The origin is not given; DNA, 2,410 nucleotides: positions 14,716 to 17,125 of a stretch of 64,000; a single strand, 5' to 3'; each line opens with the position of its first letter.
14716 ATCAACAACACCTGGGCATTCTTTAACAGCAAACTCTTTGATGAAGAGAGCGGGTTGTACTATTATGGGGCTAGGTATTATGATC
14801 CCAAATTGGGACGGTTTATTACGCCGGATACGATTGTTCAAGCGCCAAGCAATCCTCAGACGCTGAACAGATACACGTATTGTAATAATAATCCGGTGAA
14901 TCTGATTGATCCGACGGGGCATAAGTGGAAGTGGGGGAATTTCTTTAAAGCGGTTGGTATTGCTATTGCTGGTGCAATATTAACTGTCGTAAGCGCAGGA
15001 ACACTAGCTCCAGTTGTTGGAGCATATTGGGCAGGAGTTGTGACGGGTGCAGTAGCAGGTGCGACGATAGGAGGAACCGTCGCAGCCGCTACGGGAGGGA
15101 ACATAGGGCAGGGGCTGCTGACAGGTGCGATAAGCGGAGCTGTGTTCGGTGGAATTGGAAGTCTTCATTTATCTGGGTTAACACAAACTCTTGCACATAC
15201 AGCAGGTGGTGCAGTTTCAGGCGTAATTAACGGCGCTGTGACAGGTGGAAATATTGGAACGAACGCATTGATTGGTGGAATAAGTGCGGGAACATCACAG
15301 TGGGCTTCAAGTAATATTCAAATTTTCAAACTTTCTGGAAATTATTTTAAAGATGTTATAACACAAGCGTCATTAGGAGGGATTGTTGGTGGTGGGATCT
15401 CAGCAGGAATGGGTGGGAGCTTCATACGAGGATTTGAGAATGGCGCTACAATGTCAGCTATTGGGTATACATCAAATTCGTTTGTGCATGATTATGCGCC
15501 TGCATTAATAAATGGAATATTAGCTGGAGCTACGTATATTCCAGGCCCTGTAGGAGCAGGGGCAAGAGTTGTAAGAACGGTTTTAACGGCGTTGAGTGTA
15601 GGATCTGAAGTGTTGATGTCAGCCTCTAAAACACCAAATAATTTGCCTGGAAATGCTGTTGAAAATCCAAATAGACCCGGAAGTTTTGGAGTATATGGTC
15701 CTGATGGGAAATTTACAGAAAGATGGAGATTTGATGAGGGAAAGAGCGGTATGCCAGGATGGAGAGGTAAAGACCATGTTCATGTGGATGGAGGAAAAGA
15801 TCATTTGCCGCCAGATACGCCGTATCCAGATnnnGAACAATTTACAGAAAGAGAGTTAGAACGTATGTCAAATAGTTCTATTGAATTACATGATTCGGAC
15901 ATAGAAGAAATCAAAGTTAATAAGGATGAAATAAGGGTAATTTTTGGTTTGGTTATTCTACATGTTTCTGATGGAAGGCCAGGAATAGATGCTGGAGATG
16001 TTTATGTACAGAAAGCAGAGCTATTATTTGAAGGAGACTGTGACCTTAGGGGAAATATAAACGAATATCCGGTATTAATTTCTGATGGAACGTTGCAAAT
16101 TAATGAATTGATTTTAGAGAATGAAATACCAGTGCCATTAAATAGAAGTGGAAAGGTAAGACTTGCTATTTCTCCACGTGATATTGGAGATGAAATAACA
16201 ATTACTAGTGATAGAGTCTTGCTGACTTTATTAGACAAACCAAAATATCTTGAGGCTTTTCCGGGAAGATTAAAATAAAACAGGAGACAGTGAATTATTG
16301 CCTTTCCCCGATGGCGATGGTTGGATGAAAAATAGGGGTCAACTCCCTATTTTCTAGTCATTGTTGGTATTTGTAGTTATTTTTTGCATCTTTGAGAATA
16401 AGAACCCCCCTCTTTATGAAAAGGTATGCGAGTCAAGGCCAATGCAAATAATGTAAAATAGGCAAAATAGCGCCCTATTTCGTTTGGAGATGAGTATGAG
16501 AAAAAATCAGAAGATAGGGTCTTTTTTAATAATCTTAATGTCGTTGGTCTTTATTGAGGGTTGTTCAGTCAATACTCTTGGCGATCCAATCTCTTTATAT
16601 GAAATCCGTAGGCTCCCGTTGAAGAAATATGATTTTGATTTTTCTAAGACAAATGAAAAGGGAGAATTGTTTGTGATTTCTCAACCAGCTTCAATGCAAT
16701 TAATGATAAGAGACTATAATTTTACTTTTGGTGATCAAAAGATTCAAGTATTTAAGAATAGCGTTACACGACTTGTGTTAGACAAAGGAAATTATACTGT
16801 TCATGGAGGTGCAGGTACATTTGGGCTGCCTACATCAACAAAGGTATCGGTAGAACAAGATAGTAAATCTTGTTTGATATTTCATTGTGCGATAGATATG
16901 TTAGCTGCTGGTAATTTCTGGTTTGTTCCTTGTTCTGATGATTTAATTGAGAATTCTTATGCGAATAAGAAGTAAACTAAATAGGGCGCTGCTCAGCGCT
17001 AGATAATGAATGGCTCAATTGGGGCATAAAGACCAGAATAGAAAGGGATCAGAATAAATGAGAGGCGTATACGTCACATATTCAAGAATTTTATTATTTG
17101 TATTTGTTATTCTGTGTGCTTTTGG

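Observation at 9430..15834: Sec-signal Rhs toxin with Tc-toxin BC-like N-terminus and no PAAR/VgrG/TcA partner in view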

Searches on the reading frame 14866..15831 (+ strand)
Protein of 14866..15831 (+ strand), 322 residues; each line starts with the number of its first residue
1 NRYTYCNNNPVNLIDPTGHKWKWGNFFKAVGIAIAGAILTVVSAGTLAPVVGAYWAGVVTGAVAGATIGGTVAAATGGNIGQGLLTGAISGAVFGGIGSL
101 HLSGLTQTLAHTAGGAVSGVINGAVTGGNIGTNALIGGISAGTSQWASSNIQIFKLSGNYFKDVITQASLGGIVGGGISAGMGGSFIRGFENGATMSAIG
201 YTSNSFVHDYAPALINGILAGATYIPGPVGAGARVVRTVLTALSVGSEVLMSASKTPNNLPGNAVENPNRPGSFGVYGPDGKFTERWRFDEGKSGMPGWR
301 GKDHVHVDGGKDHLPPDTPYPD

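Call 11: search_protein_families(library=pfam, proteins=[window:14923-15831:+], max_evalue=10)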
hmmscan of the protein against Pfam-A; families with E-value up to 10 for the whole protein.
seq(303 aa): 0 families

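Call 13: search_solved_structures(query=window:14866-15831:+, max_evalue=10, show_alignments=3)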
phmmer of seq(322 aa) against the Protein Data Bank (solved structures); distinct sequences matched with E-value up to 10: 8.
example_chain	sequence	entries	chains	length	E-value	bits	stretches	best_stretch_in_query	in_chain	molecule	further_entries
9on3_A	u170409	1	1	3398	0.011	18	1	3-98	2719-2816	SGS4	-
2a5v_A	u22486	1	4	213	0.25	13.5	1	105-175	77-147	CARBONIC ANHYDRASE (CARBONATE DEHYDRATASE) (CARBONIC DEHYDRATASE)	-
1ym3_A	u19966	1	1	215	0.25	13.5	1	105-175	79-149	CARBONIC ANHYDRASE (CARBONATE DEHYDRATASE) (CARBONIC DEHYDRATASE)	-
2al2_A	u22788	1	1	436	0.55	12.4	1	12-75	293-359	enolase 1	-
2xh2_A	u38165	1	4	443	0.68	12.1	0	12-56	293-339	ENOLASE 1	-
2xh4_A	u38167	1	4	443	0.68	12.1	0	12-56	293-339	ENOLASE 1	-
2xh7_A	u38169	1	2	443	0.68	12.1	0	12-56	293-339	ENOLASE 1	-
6xrf_C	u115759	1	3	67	2.3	10.4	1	55-97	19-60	PAAR motif family protein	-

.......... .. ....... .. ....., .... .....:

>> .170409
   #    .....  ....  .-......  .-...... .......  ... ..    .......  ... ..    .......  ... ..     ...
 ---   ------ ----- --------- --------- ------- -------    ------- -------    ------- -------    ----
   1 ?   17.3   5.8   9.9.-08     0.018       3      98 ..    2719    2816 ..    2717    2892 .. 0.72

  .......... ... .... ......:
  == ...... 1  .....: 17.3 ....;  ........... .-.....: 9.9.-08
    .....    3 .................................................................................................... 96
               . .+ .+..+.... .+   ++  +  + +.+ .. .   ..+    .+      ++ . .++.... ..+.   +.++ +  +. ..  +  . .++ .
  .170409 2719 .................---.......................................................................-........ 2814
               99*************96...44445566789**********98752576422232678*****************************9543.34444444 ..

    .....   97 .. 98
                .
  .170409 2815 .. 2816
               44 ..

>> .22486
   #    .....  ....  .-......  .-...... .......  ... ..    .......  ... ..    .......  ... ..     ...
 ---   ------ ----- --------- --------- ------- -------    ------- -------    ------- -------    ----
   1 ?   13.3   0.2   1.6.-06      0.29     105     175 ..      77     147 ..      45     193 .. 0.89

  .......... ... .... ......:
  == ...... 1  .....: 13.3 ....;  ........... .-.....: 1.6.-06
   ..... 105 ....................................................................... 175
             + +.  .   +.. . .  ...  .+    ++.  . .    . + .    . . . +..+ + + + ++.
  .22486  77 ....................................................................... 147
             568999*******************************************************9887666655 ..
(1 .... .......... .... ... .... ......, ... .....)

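Call 14: find_homologous_proteins(query=window:14923-15831:+, max_evalue=0.001)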
Query seq(303 aa) (303 aa): 12 proteins with E <= 0.001 among 8000 candidates.
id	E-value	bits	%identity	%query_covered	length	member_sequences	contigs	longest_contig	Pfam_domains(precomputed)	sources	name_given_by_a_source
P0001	3.2e-133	462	75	97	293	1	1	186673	-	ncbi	-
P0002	5.9e-112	392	70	83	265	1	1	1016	-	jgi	jgi:hypothetical protein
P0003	8.5e-65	237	51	86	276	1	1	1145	-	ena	-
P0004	1.7e-49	187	44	99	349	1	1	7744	-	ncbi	-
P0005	1.5e-20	92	61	36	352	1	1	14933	-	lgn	-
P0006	2.0e-19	88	57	37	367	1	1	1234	PF25023.2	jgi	-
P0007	1.6e-16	78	41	54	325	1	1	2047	-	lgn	-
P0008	3.3e-11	61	39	54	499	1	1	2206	-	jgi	jgi:RHS repeat-associated protein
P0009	1.7e-9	55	42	40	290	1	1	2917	-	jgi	-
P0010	8.6e-9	53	39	51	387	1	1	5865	PF03330.25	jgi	jgi:RHS repeat-associated protein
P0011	1.5e-7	49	39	61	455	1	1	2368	-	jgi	-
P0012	4.5e-4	38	38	43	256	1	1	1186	-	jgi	jgi:hypothetical protein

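Call 16: find_encoding_contigs(protein=P0001, flank=10000, max_places=3)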
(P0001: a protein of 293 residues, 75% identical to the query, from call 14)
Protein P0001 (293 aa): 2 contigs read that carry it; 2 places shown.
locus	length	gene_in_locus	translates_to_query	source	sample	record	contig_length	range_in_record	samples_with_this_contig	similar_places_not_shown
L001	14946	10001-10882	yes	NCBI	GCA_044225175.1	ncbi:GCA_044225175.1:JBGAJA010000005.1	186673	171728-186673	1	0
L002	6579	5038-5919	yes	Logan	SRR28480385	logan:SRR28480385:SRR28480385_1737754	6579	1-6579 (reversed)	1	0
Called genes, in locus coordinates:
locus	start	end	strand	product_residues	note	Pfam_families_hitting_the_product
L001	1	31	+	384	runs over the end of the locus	-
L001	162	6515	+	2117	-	PF03534:SpvB, PF01839:FG-GAP (faint), PF13517:FG-GAP_3 (weak), PF12256:TcdB_toxin_midN, PF05593:RHS_repeat, PF25023:TEN_YD-shell (weak), PF05593:RHS_repeat (weak), PF25023:TEN_YD-shell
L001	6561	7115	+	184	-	-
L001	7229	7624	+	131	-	-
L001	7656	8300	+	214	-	-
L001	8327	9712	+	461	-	PF13102:Phage_int_SAM_5 (faint), PF02899:Phage_int_SAM_1 (faint), PF00589:Phage_integrase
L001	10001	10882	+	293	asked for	-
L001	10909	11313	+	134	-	-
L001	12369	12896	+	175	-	PF01797:Y1_Tnp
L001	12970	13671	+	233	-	-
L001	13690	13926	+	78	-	-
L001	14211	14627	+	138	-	-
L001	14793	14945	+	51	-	?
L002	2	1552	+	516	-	?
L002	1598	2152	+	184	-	-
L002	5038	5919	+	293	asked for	-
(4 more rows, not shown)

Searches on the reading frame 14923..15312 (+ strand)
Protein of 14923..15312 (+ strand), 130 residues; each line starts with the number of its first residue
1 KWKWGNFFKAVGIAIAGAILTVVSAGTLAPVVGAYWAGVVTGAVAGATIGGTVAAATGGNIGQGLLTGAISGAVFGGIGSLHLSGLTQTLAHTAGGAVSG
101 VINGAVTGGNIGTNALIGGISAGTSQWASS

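Call 82: search_solved_structures(query=A4, max_evalue=10, show_alignments=3)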
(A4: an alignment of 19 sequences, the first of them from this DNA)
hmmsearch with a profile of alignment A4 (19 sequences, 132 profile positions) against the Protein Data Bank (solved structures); distinct sequences matched with E-value up to 10: 0.

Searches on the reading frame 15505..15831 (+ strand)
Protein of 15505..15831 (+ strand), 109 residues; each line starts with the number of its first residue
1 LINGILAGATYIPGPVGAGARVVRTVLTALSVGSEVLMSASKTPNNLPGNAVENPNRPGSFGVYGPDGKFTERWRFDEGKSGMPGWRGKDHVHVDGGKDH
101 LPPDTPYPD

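Call 11: search_protein_families(library=pfam, proteins=[window:15526-15831:+], max_evalue=10)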
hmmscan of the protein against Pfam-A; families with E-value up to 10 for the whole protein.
seq(102 aa): 0 families

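Call 50: search_protein_representatives(protein=window:15505-15831:+)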
Query: 109 residues. Proteins with E-value up to 0.001 (for the whole library): 105; up to 1e-10: 28; up to 1e-30: 1. The best 105 are listed.
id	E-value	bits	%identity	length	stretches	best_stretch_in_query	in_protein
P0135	3.0e-31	124.2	68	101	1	23-108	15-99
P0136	1.2e-20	90.0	66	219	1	42-108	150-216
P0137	1.2e-20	89.9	61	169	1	35-109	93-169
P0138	1.9e-20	89.3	64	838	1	43-109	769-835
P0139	1.7e-19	86.2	57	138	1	32-107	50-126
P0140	2.5e-19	85.7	65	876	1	42-109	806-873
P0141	1.7e-17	79.7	54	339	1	28-107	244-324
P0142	3.2e-17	78.9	56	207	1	36-107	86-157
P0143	4.6e-16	75.2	49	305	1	24-98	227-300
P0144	1.1e-15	74.0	53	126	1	35-107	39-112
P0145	1.6e-15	73.4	64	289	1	52-108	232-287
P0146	3.0e-15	72.5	59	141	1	50-107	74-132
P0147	4.3e-15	72.0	67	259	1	51-108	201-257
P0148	9.7e-15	70.9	56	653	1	40-107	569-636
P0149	1.8e-14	70.0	58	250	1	48-107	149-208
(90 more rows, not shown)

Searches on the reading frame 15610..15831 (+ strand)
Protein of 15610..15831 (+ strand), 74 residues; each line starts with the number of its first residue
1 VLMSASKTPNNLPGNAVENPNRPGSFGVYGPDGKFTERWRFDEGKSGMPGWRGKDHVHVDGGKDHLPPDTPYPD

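Call 53: search_protein_families(library=pfam, alignment_id=A2, max_evalue=0.001)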
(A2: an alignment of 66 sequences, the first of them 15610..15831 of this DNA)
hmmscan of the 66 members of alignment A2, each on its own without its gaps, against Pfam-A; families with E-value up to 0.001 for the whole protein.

A. member 1, window:15610-15831:+ (74 aa): 0 families

B. families by the number of members that match (of 66 scanned): 16 families
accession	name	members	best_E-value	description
PF05593.20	RHS_repeat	11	1.6e-69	RHS Repeat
PF25023.1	TEN_YD-shell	3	1.3e-12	Teneurin YD-shell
PF20041.5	DUF6443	2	1.8e-31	Domain of unknown function (DUF6443)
PF07591.16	PT-HINT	2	1.2e-16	Pretoxin HINT domain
PF13365.12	Trypsin_2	2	1.3e-14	Trypsin-like peptidase domain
PF25547.1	WXG100_2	1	1.2e-17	WXG100 like domain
PF20148.4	DUF6531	1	4.8e-15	Domain of unknown function (DUF6531)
PF14449.11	PT-TG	1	1.4e-14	Pre-toxin TG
PF14107.11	DUF4280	1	2e-10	Domain of unknown function (DUF4280)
PF03527.20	RHS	1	4.5e-10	RHS protein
PF14890.11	Intein_splicing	1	1.6e-09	Intein splicing domain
PF03412.21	Peptidase_C39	1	1.7e-08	Peptidase C39 family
PF13403.11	Hint_2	1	1.1e-06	Hint domain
PF15283.12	DUF4595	1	2.4e-05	Domain of unknown function (DUF4595) with porin-like fold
PF09136.16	Glucodextran_B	1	0.00065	Glucodextranase, domain B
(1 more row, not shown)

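Call 58: search_solved_structures(query=A3, max_evalue=10, show_alignments=2)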
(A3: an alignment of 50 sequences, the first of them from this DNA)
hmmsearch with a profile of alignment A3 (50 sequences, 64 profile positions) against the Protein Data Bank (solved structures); distinct sequences matched with E-value up to 10: 2.
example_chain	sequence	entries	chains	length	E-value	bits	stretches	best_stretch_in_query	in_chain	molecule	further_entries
7aor_ad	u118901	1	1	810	0.31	14.3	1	25-56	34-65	mS51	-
7dvf_A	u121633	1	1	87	1.1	12.6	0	28-56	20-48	reDPBB_sym2 protein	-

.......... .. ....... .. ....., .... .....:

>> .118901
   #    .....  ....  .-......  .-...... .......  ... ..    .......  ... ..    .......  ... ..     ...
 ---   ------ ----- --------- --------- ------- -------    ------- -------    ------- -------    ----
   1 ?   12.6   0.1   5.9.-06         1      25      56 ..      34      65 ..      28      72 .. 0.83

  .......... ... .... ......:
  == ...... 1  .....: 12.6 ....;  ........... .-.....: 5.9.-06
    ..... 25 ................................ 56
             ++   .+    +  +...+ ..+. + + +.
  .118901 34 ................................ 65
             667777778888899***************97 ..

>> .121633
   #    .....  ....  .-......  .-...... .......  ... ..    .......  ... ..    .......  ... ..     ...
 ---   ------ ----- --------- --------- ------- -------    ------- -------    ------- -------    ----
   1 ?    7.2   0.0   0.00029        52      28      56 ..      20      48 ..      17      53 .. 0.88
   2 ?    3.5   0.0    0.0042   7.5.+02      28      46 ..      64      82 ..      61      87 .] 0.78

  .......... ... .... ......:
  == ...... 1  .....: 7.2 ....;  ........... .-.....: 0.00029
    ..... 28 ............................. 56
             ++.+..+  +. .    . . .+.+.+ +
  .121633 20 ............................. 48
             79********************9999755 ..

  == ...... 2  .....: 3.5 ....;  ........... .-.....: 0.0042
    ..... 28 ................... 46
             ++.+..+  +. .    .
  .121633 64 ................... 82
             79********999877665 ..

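Call 66: predict_structure(alignment_id=A3)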
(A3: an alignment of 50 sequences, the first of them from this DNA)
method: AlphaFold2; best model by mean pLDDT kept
length: 64 residues; sequences in the alignment: 50
mean_pLDDT: 92.3   pTM: 0.73
mean pLDDT of the five models: 92.3, 92.0, 91.6, 91.2, 88.1
residues with pLDDT >= 90: 54; 70-90: 10; 50-70: 0; < 50: 0
segments of 3 or more residues with pLDDT < 50: none
pLDDT, mean of each block of 10 residues (from residue 1): 88 94 94 95 94 92 82
secondary structure, 60 per line:
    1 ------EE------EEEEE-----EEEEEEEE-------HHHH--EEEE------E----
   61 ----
elements in order: E15-19 E25-32 H40-43 E46-49

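Call 73: fold_search(model_id=the predicted structure, library=pdb)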
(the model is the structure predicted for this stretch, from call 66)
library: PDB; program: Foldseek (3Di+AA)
matches with E <= 10: 17; with E <= 0.001: 0
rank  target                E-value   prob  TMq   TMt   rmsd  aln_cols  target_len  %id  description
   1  1pry                  3.3e+00  0.08  0.27  0.10   8.3        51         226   16  Structure Determination of Fibrillarin Homologue From Hyperthermophilic Archaeon Pyrococcus furiosus (Pfu-65527) (released 2004-03-09)
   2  6l0x_B                4.6e+00  0.02  0.19  0.18  12.7        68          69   13  The First Tudor Domain of PHF20L1 (released 2020-09-23)
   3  1fxh_B                4.9e+00  0.03  0.20  0.04   7.7        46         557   15  MUTANT OF PENICILLIN ACYLASE IMPAIRED IN CATALYSIS WITH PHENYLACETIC ACID IN THE ACTIVE SITE (released 2001-03-28)
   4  1qqh                  4.9e+00  0.02  0.20  0.10  11.2        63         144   16  2.1 A CRYSTAL STRUCTURE OF THE HUMAN PAPILLOMAVIRUS TYPE 18 E2 ACTIVATION DOMAIN (released 1999-06-21)
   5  1kec_B                5.5e+00  0.02  0.25  0.05   8.1        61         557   15  PENICILLIN ACYLASE MUTANT WITH PHENYL PROPRIONIC ACID (released 2003-09-02)
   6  1h2g_B                6.7e+00  0.02  0.20  0.04   7.8        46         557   15  Altered substrate specificity mutant of penicillin acylase (released 2003-07-17)
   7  7jn3_B                7.6e+00  0.02  0.23  0.10   9.6        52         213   15  Cryo-EM structure of Rous sarcoma virus cleaved synaptic complex (CSC) with HIV-1 integrase strand transfer inhibitor  (released 2021-03-17)
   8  2jeu                  8.6e+00  0.06  0.30  0.12   5.5        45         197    9  Transcription activator structure reveals redox control of a replication initiation reaction (released 2007-05-15)
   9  4pel_B                8.6e+00  0.02  0.20  0.04   7.7        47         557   11  S1C mutant of Penicillin G acylase from Kluyvera citrophila (released 2015-07-22)
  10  1ai4_B                9.2e+00  0.02  0.20  0.04   7.9        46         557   15  PENICILLIN ACYLASE COMPLEXED WITH 3,4-DIHYDROXYPHENYLACETIC ACID (released 1997-11-12)
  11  1pnk_B                9.2e+00  0.02  0.21  0.04   7.9        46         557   15  PENICILLIN ACYLASE HAS A SINGLE-AMINO-ACID CATALYTIC CENTRE (released 1996-03-16)
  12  9fpz_2                9.2e+00  0.02  0.23  0.12   8.0        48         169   12  Human NatA-MAP2 80S ribosome complex (released 2024-07-03)
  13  7reo                  9.2e+00  0.01  0.21  0.03   7.6        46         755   17  Crystal structure of an engineered variant of single-chain Penicillin G Acylase from Kluyvera cryocrescens (global hydro (released 2021-11-17)
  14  3msw                  9.8e+00  0.03  0.27  0.14   4.8        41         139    7  Crystal structure of a Protein with unknown function (BF3112) from Bacteroides fragilis NCTC 9343 at 1.90 A resolution (released 2010-06-09)
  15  6l10_C                9.8e+00  0.02  0.27  0.27   9.3        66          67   18  PHF20L1 Tudor1 - MES (released 2020-09-23)
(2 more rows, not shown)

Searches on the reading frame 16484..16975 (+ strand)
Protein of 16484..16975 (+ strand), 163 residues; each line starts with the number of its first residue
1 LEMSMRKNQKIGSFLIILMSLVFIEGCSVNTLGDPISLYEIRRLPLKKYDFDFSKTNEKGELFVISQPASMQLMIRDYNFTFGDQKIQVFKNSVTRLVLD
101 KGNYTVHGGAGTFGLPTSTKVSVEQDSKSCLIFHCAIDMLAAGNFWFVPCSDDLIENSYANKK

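Call 8: search_protein_families(library=pfam, proteins=[window:16484-16975:+], max_evalue=0.01)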
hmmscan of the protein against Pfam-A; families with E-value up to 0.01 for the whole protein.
window:16484-16975:+ (163 aa): 0 families

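Call 11: search_protein_families(library=pfam, proteins=[window:16484-16975:+], max_evalue=10)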
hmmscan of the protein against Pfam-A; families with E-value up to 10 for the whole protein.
window:16484-16975:+ (163 aa): 1 family
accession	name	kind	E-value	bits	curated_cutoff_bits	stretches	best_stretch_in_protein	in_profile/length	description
PF18911.6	PKD_4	-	0.12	12.9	27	1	71-107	30-65/85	PKD domain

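Call 88: search_protein_families(library=ncbifam, proteins=[window:16484-16975:+], max_evalue=0.01)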
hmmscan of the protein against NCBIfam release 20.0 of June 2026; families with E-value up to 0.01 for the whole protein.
window:16484-16975:+ (163 aa): 0 families
